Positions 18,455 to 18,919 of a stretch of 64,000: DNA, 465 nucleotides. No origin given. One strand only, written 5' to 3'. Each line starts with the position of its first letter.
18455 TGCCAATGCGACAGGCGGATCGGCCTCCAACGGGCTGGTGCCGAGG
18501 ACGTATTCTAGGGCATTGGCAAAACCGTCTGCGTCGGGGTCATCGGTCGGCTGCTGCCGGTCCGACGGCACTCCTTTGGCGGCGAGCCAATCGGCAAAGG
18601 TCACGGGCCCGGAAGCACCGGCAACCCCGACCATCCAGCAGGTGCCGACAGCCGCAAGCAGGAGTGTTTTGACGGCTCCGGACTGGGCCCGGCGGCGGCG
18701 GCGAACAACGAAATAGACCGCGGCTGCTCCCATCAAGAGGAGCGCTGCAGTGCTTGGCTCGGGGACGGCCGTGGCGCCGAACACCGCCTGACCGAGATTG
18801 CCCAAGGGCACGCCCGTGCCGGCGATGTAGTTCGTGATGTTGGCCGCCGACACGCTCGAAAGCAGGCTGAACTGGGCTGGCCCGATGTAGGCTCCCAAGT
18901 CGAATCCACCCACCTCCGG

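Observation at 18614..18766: Complete PEP-CTERM sorting signal in the middle of a 2,834-codon ORF, followed directly by a second signal-peptide-like helix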

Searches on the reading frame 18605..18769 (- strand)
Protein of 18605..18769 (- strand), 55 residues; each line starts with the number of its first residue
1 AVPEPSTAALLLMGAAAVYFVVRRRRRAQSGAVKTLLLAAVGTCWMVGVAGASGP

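Call 47: search_protein_representatives(alignment_id=A2)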
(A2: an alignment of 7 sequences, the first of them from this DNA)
Query: 7 sequences, 53 profile positions. Proteins with E-value up to 0.001 (for the whole library): 832; up to 1e-10: 18; up to 1e-30: 1. The best 150 are listed.
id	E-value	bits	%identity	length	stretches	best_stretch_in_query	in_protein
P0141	5.5e-42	157.9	-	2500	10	1-51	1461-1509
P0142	3.2e-27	110.6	-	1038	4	2-51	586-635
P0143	2.9e-26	107.6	-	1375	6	1-49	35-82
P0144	2.0e-21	92.0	-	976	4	1-51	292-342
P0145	6.0e-18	80.9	-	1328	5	2-53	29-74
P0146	1.6e-17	79.6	-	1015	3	2-42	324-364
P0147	8.7e-16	74.0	-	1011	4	2-50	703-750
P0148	1.9e-15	72.9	-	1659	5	1-46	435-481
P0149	2.8e-15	72.4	-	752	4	2-46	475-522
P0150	5.7e-15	71.4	-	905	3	1-51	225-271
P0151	6.0e-14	68.1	-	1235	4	1-52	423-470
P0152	3.2e-13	65.8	-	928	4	1-42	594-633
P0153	1.1e-12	64.0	-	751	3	1-26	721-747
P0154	9.3e-12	61.1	-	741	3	1-51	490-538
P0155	1.2e-11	60.8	-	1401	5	1-51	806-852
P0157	2.6e-11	59.7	-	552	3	2-38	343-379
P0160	2.5e-10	56.5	-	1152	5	2-51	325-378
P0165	1.2e-09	54.3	-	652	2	2-52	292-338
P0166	1.2e-09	54.3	-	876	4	1-25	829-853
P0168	2.4e-09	53.4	-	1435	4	2-44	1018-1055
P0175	8.0e-09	51.7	-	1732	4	1-46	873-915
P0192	1.5e-07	47.6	-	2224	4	2-30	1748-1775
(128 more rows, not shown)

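Call 51: find_encoding_contigs(protein=P0142, flank=3000, max_places=2)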
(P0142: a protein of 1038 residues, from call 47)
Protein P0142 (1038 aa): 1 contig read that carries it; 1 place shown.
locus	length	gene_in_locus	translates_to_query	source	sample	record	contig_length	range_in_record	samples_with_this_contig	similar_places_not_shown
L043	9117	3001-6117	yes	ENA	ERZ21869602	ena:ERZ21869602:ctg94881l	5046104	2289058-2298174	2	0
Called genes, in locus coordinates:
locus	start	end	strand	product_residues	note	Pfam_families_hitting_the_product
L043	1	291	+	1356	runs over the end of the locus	PF00069:Pkinase, PF07714:PK_Tyr_Ser-Thr, PF01636:APH (weak), PF03109:ABC1 (weak), PF13191:AAA_16, PF13401:AAA_22 (weak)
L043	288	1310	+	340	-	PF07596:SBP_bac_10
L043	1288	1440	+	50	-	-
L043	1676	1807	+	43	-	-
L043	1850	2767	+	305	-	-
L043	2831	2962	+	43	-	-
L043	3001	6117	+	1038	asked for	PF07589:PEP_exosort_dom (faint)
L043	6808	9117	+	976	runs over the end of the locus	PF25390:WD40_RLD, PF13540:RCC1_2 (weak), PF07589:PEP_exosort_dom (faint)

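Call 72: search_protein_families(library=ncbifam, proteins=[P0142, P0144, P0146, P0147, P0149, P0150, P0153, P0154, P0157, P0165], max_evalue=0.001)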
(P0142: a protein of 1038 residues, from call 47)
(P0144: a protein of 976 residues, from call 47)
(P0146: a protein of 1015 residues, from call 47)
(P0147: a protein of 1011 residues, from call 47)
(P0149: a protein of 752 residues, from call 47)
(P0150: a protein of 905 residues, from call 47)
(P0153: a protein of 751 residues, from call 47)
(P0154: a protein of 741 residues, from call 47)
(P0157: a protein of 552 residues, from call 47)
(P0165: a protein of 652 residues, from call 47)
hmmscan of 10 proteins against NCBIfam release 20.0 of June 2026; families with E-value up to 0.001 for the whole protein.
P0142 (1038 aa): 17 families
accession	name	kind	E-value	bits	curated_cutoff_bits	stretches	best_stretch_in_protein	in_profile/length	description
TIGR02913.1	HAF_rpt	repeat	1.5e-34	117.7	22.65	3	134-175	1-38/39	HAF repeat protein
TIGR02595.1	PEP_CTERM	domain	1.6e-23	81.7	16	4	586-611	1-23/24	PEP-CTERM sorting domain-containing protein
NF038129.1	PEP_NF038129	equivalog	1.4e-19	70.7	65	0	570-610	155-194/194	NF038129 family PEP-CTERM protein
NF038126.1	PEP_CTERM_FxDxF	subfamily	1.7e-16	60.9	50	2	469-610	44-165/165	FxDxF family PEP-CTERM protein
NF035944.1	PEPxxWA-CTERM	domain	3.9e-14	52.2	35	0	374-398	1-24/24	PEPxxWA-CTERM sorting domain-containing protein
NF038118.1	PEP_CTERM_CCXG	equivalog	4.2e-14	52.7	90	0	575-608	165-198/199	CCXG family PEP-CTERM protein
NF038119.1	PEP_CTERM_MHFG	equivalog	2.2e-13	51.1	100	0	364-398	226-259/260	MHFG family PEP-CTERM protein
NF038124.1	PEP_CTERM_TLD_A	exception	2.5e-13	50.1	100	0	990-1024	201-234/235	PEP_CTERM-anchored TLD domain-containing protein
NF041927.1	Xrt_dep_XDP1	equivalog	4e-13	49.9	125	0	369-396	214-241/242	exosortase-dependent surface protein XDP1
NF038120.1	PEP_CTERM_QFxxD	subfamily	6.4e-13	49.1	80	0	995-1018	188-211/215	NF038120 family PEP-CTERM protein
NF033554.9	floc_PepA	equivalog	3.1e-11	43.6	80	2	978-1026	217-260/261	flocculation-associated PEP-CTERM protein PepA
NF038125.1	PEP_CTERM_THxN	subfamily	1.5e-10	41.1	85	0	788-817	220-246/246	THxN family PEP-CTERM protein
NF033947.0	PEP-cistern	hypoth_equivalog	3e-10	40.2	60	0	365-392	163-191/195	cistern family PEP-CTERM protein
NF041538.1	PEP_EDSA_1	subfamily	3.6e-10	40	100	0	991-1023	276-307/307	EDSAP-1 family PEP-CTERM protein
TIGR04200.2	targ_of_XrtJ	subfamily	7.2e-08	32.1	40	0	587-612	29-54/57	PExPT-CTERM protein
NF033207.2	midcut_by_XrtH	subfamily_domain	0.00066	19.8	45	0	582-635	33-88/175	midcut-by-XrtH protein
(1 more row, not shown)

P0144 (976 aa): 13 families
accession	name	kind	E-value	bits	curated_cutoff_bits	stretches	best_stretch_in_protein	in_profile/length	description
TIGR02595.1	PEP_CTERM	domain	2e-23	81.4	16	4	293-318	1-23/24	PEP-CTERM sorting domain-containing protein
NF038129.1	PEP_NF038129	equivalog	5.5e-19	68.8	65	1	272-316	148-193/194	NF038129 family PEP-CTERM protein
NF038126.1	PEP_CTERM_FxDxF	subfamily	4.8e-17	62.7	50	1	287-316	136-164/165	FxDxF family PEP-CTERM protein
NF033554.9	floc_PepA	equivalog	5.2e-16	59.2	80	1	494-522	235-260/261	flocculation-associated PEP-CTERM protein PepA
NF038124.1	PEP_CTERM_TLD_A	exception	5.1e-15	55.7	100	0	278-318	196-235/235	PEP_CTERM-anchored TLD domain-containing protein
NF038118.1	PEP_CTERM_CCXG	equivalog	8.1e-15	55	90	0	485-515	165-195/199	CCXG family PEP-CTERM protein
NF035944.1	PEPxxWA-CTERM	domain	1.3e-13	50.6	35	0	496-520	1-24/24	PEPxxWA-CTERM sorting domain-containing protein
NF038119.1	PEP_CTERM_MHFG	equivalog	4.6e-12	46.8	100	0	280-317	223-259/260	MHFG family PEP-CTERM protein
NF038120.1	PEP_CTERM_QFxxD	subfamily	1.9e-11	44.3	80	0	711-733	189-211/215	NF038120 family PEP-CTERM protein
NF033947.0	PEP-cistern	hypoth_equivalog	1.1e-09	38.3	60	0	275-311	155-191/195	cistern family PEP-CTERM protein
NF041927.1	Xrt_dep_XDP1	equivalog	1.5e-09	38.3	125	0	288-315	215-241/242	exosortase-dependent surface protein XDP1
NF038125.1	PEP_CTERM_THxN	subfamily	2.7e-08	33.7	85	0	707-733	213-241/246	THxN family PEP-CTERM protein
NF041538.1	PEP_EDSA_1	subfamily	4.2e-08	33.2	100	0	284-319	276-307/307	EDSAP-1 family PEP-CTERM protein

P0146 (1015 aa): 14 families
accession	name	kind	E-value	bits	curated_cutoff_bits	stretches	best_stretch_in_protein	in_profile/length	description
NF038129.1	PEP_NF038129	equivalog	1.3e-16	61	65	2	973-1013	154-194/194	NF038129 family PEP-CTERM protein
TIGR02595.1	PEP_CTERM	domain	1.4e-16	60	16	3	324-349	1-23/24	PEP-CTERM sorting domain-containing protein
NF038125.1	PEP_CTERM_THxN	subfamily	2.2e-16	60.2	85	1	315-344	211-243/246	THxN family PEP-CTERM protein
NF038126.1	PEP_CTERM_FxDxF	subfamily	6.7e-15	55.7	50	2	984-1013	137-165/165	FxDxF family PEP-CTERM protein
NF038124.1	PEP_CTERM_TLD_A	exception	1e-14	54.7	100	1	262-349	150-235/235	PEP_CTERM-anchored TLD domain-containing protein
NF038120.1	PEP_CTERM_QFxxD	subfamily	1.5e-14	54.4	80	0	985-1013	189-214/215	NF038120 family PEP-CTERM protein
NF038118.1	PEP_CTERM_CCXG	equivalog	6.2e-11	42.3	90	0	321-346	173-198/199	CCXG family PEP-CTERM protein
NF038119.1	PEP_CTERM_MHFG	equivalog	1.6e-09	38.4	100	0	979-1014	226-260/260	MHFG family PEP-CTERM protein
NF041538.1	PEP_EDSA_1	subfamily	2.7e-08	33.9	100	0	986-1013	280-307/307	EDSAP-1 family PEP-CTERM protein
NF033554.9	floc_PepA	equivalog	5.6e-08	32.9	80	0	298-348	216-261/261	flocculation-associated PEP-CTERM protein PepA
NF041927.1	Xrt_dep_XDP1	equivalog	1.2e-05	25.5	125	0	664-690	217-241/242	exosortase-dependent surface protein XDP1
NF033947.0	PEP-cistern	hypoth_equivalog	5e-05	23.1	60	0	986-1008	170-192/195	cistern family PEP-CTERM protein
TIGR04373.1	egtB_X_signatur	signature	0.00047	20.2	71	0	949-987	12-49/50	EgtB-related enzyme signature domain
TIGR02921.1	PEP_integral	hypoth_equivalog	0.00094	17.4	200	0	987-1013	896-922/922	TIGR02921 family PEP-CTERM protein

P0147 (1011 aa): 16 families
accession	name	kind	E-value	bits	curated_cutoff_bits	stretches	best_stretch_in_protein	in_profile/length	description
TIGR02595.1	PEP_CTERM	domain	9e-23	79.3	16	3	986-1009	1-23/24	PEP-CTERM sorting domain-containing protein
NF038125.1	PEP_CTERM_THxN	subfamily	3.5e-22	79.2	85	3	972-1009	211-246/246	THxN family PEP-CTERM protein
NF038120.1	PEP_CTERM_QFxxD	subfamily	8.9e-21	74.8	80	2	982-1008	189-215/215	NF038120 family PEP-CTERM protein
NF033554.9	floc_PepA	equivalog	1.5e-20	74.1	80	4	209-276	186-260/261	flocculation-associated PEP-CTERM protein PepA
NF038124.1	PEP_CTERM_TLD_A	exception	1.1e-17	64.5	100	0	186-275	149-235/235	PEP_CTERM-anchored TLD domain-containing protein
NF038129.1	PEP_NF038129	equivalog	1.6e-17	64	65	2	249-276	167-194/194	NF038129 family PEP-CTERM protein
NF041927.1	Xrt_dep_XDP1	equivalog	4.6e-17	62.8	125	0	984-1009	217-242/242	exosortase-dependent surface protein XDP1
NF038118.1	PEP_CTERM_CCXG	equivalog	1.1e-16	61.1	90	1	978-1009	168-199/199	CCXG family PEP-CTERM protein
NF052521.1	TafC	equivalog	1.2e-14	54.2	410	1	771-977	160-361/373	TafC family fimbrial protein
NF041538.1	PEP_EDSA_1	subfamily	6.8e-13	48.9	100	2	971-1009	267-307/307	EDSAP-1 family PEP-CTERM protein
NF033947.0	PEP-cistern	hypoth_equivalog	3.2e-11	43.3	60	0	251-275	171-195/195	cistern family PEP-CTERM protein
NF038126.1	PEP_CTERM_FxDxF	subfamily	7.9e-10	39.2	50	0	981-1007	137-165/165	FxDxF family PEP-CTERM protein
NF038119.1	PEP_CTERM_MHFG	equivalog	1e-09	39.1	100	0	246-276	229-259/260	MHFG family PEP-CTERM protein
NF035944.1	PEPxxWA-CTERM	domain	2.2e-09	37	35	0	986-1007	1-24/24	PEPxxWA-CTERM sorting domain-containing protein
TIGR03901.2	MYXO-CTERM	domain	1.5e-08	34.9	20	0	991-1009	15-34/34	MYXO-CTERM sorting domain-containing protein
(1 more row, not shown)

P0149 (752 aa): 13 families
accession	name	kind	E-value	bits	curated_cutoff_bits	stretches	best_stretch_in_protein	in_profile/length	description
TIGR02595.1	PEP_CTERM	domain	1.4e-19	69.4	16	2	475-498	1-24/24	PEP-CTERM sorting domain-containing protein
NF038129.1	PEP_NF038129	equivalog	1e-14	54.8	65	1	475-498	171-194/194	NF038129 family PEP-CTERM protein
NF041538.1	PEP_EDSA_1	subfamily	8e-14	52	100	1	475-498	284-307/307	EDSAP-1 family PEP-CTERM protein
NF038125.1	PEP_CTERM_THxN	subfamily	8.1e-13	48.5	85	0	473-498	222-246/246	THxN family PEP-CTERM protein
NF038120.1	PEP_CTERM_QFxxD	subfamily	1.4e-12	47.9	80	0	475-498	193-215/215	NF038120 family PEP-CTERM protein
NF038118.1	PEP_CTERM_CCXG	equivalog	1.1e-09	38.3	90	0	474-498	175-199/199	CCXG family PEP-CTERM protein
NF033554.9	floc_PepA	equivalog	1.6e-09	37.9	80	1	475-499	237-261/261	flocculation-associated PEP-CTERM protein PepA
NF041927.1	Xrt_dep_XDP1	equivalog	6.8e-09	36.1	125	0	475-498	219-242/242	exosortase-dependent surface protein XDP1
NF038126.1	PEP_CTERM_FxDxF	subfamily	1.6e-08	35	50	0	475-498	142-165/165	FxDxF family PEP-CTERM protein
NF033947.0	PEP-cistern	hypoth_equivalog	5e-08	32.9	60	0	469-497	167-195/195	cistern family PEP-CTERM protein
NF038124.1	PEP_CTERM_TLD_A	exception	1.3e-05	24.9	100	0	675-706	203-235/235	PEP_CTERM-anchored TLD domain-containing protein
NF038119.1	PEP_CTERM_MHFG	equivalog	1.6e-05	25.4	100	0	475-499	236-260/260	MHFG family PEP-CTERM protein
NF005880.0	PRK07831.1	equivalog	0.0006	19.4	336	0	572-641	113-179/263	SDR family oxidoreductase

P0150 (905 aa): 16 families
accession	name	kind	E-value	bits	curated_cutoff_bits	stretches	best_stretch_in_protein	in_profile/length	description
NF038118.1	PEP_CTERM_CCXG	equivalog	1.4e-15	57.6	90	1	601-640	159-198/199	CCXG family PEP-CTERM protein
NF038120.1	PEP_CTERM_QFxxD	subfamily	1.7e-15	57.5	80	2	583-640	164-215/215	NF038120 family PEP-CTERM protein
NF038124.1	PEP_CTERM_TLD_A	exception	6.1e-14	52.2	100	1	579-640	170-235/235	PEP_CTERM-anchored TLD domain-containing protein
NF038129.1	PEP_NF038129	equivalog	8e-14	51.9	65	2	589-640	138-193/194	NF038129 family PEP-CTERM protein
TIGR04362.1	choice_anch_C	subfamily_domain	8.5e-13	48.8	120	1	272-430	2-157/157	choice-of-anchor C family protein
TIGR02595.1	PEP_CTERM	domain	1.1e-12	47.8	16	3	226-249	1-24/24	PEP-CTERM sorting domain-containing protein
NF052521.1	TafC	equivalog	4.1e-12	45.9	410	1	666-872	148-359/373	TafC family fimbrial protein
NF038125.1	PEP_CTERM_THxN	subfamily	6.5e-11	42.3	85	2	216-248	213-245/246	THxN family PEP-CTERM protein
NF033554.9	floc_PepA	equivalog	7.7e-10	39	80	2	614-640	233-259/261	flocculation-associated PEP-CTERM protein PepA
NF038119.1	PEP_CTERM_MHFG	equivalog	7.9e-09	36.2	100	0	610-640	228-260/260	MHFG family PEP-CTERM protein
NF038126.1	PEP_CTERM_FxDxF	subfamily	3.8e-08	33.7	50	1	213-247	130-165/165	FxDxF family PEP-CTERM protein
NF035944.1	PEPxxWA-CTERM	domain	9.8e-08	31.8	35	0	618-639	1-24/24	PEPxxWA-CTERM sorting domain-containing protein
NF033947.0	PEP-cistern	hypoth_equivalog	6.4e-07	29.3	60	0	210-248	158-195/195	cistern family PEP-CTERM protein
NF041927.1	Xrt_dep_XDP1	equivalog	3.5e-06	27.2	125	0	611-640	213-241/242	exosortase-dependent surface protein XDP1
TIGR03901.2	MYXO-CTERM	domain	0.00019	21.7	20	0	229-248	16-33/34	MYXO-CTERM sorting domain-containing protein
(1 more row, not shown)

P0153 (751 aa): 15 families
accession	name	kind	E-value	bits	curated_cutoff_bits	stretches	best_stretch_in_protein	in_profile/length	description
NF038129.1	PEP_NF038129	equivalog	1.4e-17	64.2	65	2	148-254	83-194/194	NF038129 family PEP-CTERM protein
NF038125.1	PEP_CTERM_THxN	subfamily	2.6e-14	53.4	85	1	478-501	217-240/246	THxN family PEP-CTERM protein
NF033554.9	floc_PepA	equivalog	3.2e-14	53.4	80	3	459-502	211-255/261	flocculation-associated PEP-CTERM protein PepA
NF038120.1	PEP_CTERM_QFxxD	subfamily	9.9e-14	51.7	80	0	222-249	185-209/215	NF038120 family PEP-CTERM protein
TIGR02595.1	PEP_CTERM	domain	1.4e-12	47.5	16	2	722-747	1-23/24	PEP-CTERM sorting domain-containing protein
NF038126.1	PEP_CTERM_FxDxF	subfamily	4.8e-11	43.2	50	0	721-746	141-165/165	FxDxF family PEP-CTERM protein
NF038124.1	PEP_CTERM_TLD_A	exception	1.3e-10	41.2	100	0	714-747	205-235/235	PEP_CTERM-anchored TLD domain-containing protein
NF041538.1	PEP_EDSA_1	subfamily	2.4e-10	40.6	100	0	722-746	284-306/307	EDSAP-1 family PEP-CTERM protein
NF038118.1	PEP_CTERM_CCXG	equivalog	4.5e-09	36.3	90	0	470-502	162-194/199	CCXG family PEP-CTERM protein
NF041927.1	Xrt_dep_XDP1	equivalog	8.1e-09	35.8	125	0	721-747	218-242/242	exosortase-dependent surface protein XDP1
NF033947.0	PEP-cistern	hypoth_equivalog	9.5e-08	32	60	0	717-741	168-192/195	cistern family PEP-CTERM protein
NF038119.1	PEP_CTERM_MHFG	equivalog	7e-07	29.8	100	0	712-747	226-260/260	MHFG family PEP-CTERM protein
NF038121.1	PEP_CTERM_LEVG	equivalog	9.8e-05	21.7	100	0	721-747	230-254/258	LEVG family PEP-CTERM protein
TIGR02921.1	PEP_integral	hypoth_equivalog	0.00091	17.5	200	0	225-254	894-922/922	TIGR02921 family PEP-CTERM protein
NF035944.1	PEPxxWA-CTERM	domain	0.00094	19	35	0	722-746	1-24/24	PEPxxWA-CTERM sorting domain-containing protein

P0154 (741 aa): 12 families
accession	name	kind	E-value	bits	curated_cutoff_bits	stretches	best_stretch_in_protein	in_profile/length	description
NF038129.1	PEP_NF038129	equivalog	1.8e-16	60.6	65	1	670-739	124-194/194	NF038129 family PEP-CTERM protein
NF038125.1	PEP_CTERM_THxN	subfamily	8.4e-15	55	85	0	487-514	218-246/246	THxN family PEP-CTERM protein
NF038120.1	PEP_CTERM_QFxxD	subfamily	1.5e-10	41.4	80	0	645-739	132-214/215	NF038120 family PEP-CTERM protein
NF041927.1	Xrt_dep_XDP1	equivalog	2.6e-09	37.4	125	0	712-739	216-242/242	exosortase-dependent surface protein XDP1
NF038118.1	PEP_CTERM_CCXG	equivalog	9.4e-09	35.2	90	0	705-739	166-199/199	CCXG family PEP-CTERM protein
NF038124.1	PEP_CTERM_TLD_A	exception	2.8e-08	33.6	100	0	705-738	203-234/235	PEP_CTERM-anchored TLD domain-containing protein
NF033947.0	PEP-cistern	hypoth_equivalog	6.6e-08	32.5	60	0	675-737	128-195/195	cistern family PEP-CTERM protein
TIGR02595.1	PEP_CTERM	domain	3.5e-07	30.6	16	0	715-739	1-23/24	PEP-CTERM sorting domain-containing protein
NF041538.1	PEP_EDSA_1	subfamily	9.7e-06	25.5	100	1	486-514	280-307/307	EDSAP-1 family PEP-CTERM protein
NF038119.1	PEP_CTERM_MHFG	equivalog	4.9e-05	23.8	100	0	482-514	227-259/260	MHFG family PEP-CTERM protein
TIGR01167.1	LPXTG_anchor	domain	0.00022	21.8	15.9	0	495-517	11-34/34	LPXTG cell wall anchor domain-containing protein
TIGR03440.2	egtB_TIGR03440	equivalog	0.00056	19.1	360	0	176-261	295-351/413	ergothioneine biosynthesis protein EgtB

P0157 (552 aa): 13 families
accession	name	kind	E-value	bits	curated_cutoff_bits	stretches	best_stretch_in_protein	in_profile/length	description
NF033554.9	floc_PepA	equivalog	3.8e-19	69.5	80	3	152-182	230-260/261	flocculation-associated PEP-CTERM protein PepA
NF038125.1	PEP_CTERM_THxN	subfamily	2.2e-15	56.9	85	1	154-181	217-245/246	THxN family PEP-CTERM protein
NF038129.1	PEP_NF038129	equivalog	4.6e-12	46.2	65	0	519-546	167-193/194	NF038129 family PEP-CTERM protein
NF041538.1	PEP_EDSA_1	subfamily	2e-11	44.1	100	2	154-181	278-306/307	EDSAP-1 family PEP-CTERM protein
NF038120.1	PEP_CTERM_QFxxD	subfamily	1.3e-10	41.5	80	0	520-546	190-213/215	NF038120 family PEP-CTERM protein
NF038118.1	PEP_CTERM_CCXG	equivalog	2.2e-10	40.6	90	0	157-181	174-198/199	CCXG family PEP-CTERM protein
NF038124.1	PEP_CTERM_TLD_A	exception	2.8e-10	40.2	100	0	153-181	207-235/235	PEP_CTERM-anchored TLD domain-containing protein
NF041927.1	Xrt_dep_XDP1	equivalog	7.6e-10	39.2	125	1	157-181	217-241/242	exosortase-dependent surface protein XDP1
TIGR02595.1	PEP_CTERM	domain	1.1e-09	38.4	16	2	523-545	1-22/24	PEP-CTERM sorting domain-containing protein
NF033947.0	PEP-cistern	hypoth_equivalog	2.1e-09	37.4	60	0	153-181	167-195/195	cistern family PEP-CTERM protein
NF038126.1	PEP_CTERM_FxDxF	subfamily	2.4e-08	34.4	50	0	155-181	138-165/165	FxDxF family PEP-CTERM protein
NF038130.1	PEP_NF038130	equivalog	3e-05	23.8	60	0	515-545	252-283/283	NF038130 family PEP-CTERM protein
NF038121.1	PEP_CTERM_LEVG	equivalog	0.00032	20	100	0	157-183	229-256/258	LEVG family PEP-CTERM protein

P0165 (652 aa): 11 families
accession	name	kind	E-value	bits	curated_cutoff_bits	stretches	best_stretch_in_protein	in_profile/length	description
NF041538.1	PEP_EDSA_1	subfamily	1.3e-09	38.2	100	2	589-649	253-307/307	EDSAP-1 family PEP-CTERM protein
NF038125.1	PEP_CTERM_THxN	subfamily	5.5e-09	36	85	0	621-648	215-245/246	THxN family PEP-CTERM protein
NF038129.1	PEP_NF038129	equivalog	1.3e-08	34.9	65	0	277-316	154-194/194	NF038129 family PEP-CTERM protein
NF038124.1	PEP_CTERM_TLD_A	exception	5.9e-08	32.6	100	0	621-650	206-235/235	PEP_CTERM-anchored TLD domain-containing protein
NF038120.1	PEP_CTERM_QFxxD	subfamily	7.2e-08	32.6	80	0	622-649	189-214/215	NF038120 family PEP-CTERM protein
NF041927.1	Xrt_dep_XDP1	equivalog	1.6e-06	28.3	125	0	624-649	217-242/242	exosortase-dependent surface protein XDP1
TIGR02595.1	PEP_CTERM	domain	2.2e-06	28.1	16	0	626-650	1-24/24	PEP-CTERM sorting domain-containing protein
NF033554.9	floc_PepA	equivalog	2e-05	24.6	80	1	612-649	225-260/261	flocculation-associated PEP-CTERM protein PepA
NF038118.1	PEP_CTERM_CCXG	equivalog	4.6e-05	23.2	90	0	623-648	173-198/199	CCXG family PEP-CTERM protein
NF038126.1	PEP_CTERM_FxDxF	subfamily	6.1e-05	23.3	50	0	621-650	137-165/165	FxDxF family PEP-CTERM protein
NF038119.1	PEP_CTERM_MHFG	equivalog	7e-05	23.3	100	0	284-316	228-259/260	MHFG family PEP-CTERM protein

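Call 76: list_cluster_members(proteins=[P0143, P0145, P0148, P0150, P0155, P0160, P0166, P0168, P0175, P0192])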
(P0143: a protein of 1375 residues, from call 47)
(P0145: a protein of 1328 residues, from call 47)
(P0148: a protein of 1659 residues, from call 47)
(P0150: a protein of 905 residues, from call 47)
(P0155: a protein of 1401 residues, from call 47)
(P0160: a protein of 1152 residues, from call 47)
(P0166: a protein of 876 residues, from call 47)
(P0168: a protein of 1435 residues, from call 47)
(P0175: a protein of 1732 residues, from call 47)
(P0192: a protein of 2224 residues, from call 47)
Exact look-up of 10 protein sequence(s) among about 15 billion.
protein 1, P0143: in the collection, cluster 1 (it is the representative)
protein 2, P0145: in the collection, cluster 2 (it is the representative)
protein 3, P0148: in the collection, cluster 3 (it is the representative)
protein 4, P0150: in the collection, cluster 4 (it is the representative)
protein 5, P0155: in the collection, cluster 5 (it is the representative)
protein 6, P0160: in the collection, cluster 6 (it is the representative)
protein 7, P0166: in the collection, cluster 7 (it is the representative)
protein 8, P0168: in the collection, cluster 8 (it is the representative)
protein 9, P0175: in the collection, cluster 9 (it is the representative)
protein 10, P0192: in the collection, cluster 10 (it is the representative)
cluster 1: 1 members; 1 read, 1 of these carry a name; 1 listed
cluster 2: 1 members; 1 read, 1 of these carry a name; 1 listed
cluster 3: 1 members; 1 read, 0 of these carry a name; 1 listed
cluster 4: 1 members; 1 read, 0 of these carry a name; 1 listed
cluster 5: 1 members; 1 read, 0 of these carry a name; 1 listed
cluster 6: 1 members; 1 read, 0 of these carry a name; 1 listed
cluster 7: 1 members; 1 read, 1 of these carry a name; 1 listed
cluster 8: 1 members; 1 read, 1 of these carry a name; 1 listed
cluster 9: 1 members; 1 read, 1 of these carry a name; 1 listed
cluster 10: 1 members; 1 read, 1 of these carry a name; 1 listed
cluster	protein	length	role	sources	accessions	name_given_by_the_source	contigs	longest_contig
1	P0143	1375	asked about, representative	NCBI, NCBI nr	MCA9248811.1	MAG: PEP-CTERM sorting domain-containing protein, partial [Planctomycetales bacterium] | PEP-CTERM sorting domain-containing protein [Planctomycetales bacterium]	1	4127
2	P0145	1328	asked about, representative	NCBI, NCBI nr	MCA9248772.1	MAG: PEP-CTERM sorting domain-containing protein [Planctomycetales bacterium] | PEP-CTERM sorting domain-containing protein [Planctomycetales bacterium]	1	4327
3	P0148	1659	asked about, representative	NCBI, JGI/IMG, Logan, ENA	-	-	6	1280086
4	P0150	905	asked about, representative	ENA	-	-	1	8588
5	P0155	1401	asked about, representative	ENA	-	-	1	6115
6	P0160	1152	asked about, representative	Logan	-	-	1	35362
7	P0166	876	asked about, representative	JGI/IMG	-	hypothetical protein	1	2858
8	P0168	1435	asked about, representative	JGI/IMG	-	probable HAF family extracellular repeat protein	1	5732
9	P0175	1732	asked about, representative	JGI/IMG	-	alpha-tubulin suppressor-like RCC1 family protein/formylglycine-generating enzyme ...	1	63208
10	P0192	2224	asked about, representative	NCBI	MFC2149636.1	choice-of-anchor tandem repeat GloVer-containing protein [Candidatus Auribacterota ...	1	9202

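Call 77: find_encoding_contigs(protein=P0146, flank=10000, max_places=2)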
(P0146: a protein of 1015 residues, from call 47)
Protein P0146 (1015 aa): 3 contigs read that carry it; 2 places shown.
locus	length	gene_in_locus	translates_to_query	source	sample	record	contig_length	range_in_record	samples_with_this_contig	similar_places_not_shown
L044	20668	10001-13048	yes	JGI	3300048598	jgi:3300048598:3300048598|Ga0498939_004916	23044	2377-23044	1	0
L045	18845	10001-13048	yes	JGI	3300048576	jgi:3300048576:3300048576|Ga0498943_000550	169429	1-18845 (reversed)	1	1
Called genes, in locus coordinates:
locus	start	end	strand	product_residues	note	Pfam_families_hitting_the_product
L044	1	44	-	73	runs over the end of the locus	-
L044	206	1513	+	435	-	PF12158:DUF3592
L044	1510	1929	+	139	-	-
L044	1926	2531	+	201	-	-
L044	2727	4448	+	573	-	PF00501:AMP-binding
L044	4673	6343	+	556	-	-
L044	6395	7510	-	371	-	-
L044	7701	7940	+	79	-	-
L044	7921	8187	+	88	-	-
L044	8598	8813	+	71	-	-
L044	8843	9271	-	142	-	PF00239:Resolvase, PF02796:HTH_7, PF13384:HTH_23 (weak)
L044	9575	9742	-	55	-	-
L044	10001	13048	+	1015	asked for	PF03781:FGE-sulfatase, PF07589:PEP_exosort_dom (weak), PF03781:FGE-sulfatase, PF07589:PEP_exosort_dom (weak), PF03781:FGE-sulfatase, PF07589:PEP_exosort_dom (weak)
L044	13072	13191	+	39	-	-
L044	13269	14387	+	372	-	PF11949:DUF3466 (weak)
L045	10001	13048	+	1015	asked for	PF03781:FGE-sulfatase, PF07589:PEP_exosort_dom (weak), PF03781:FGE-sulfatase, PF07589:PEP_exosort_dom (weak), PF03781:FGE-sulfatase, PF07589:PEP_exosort_dom (weak)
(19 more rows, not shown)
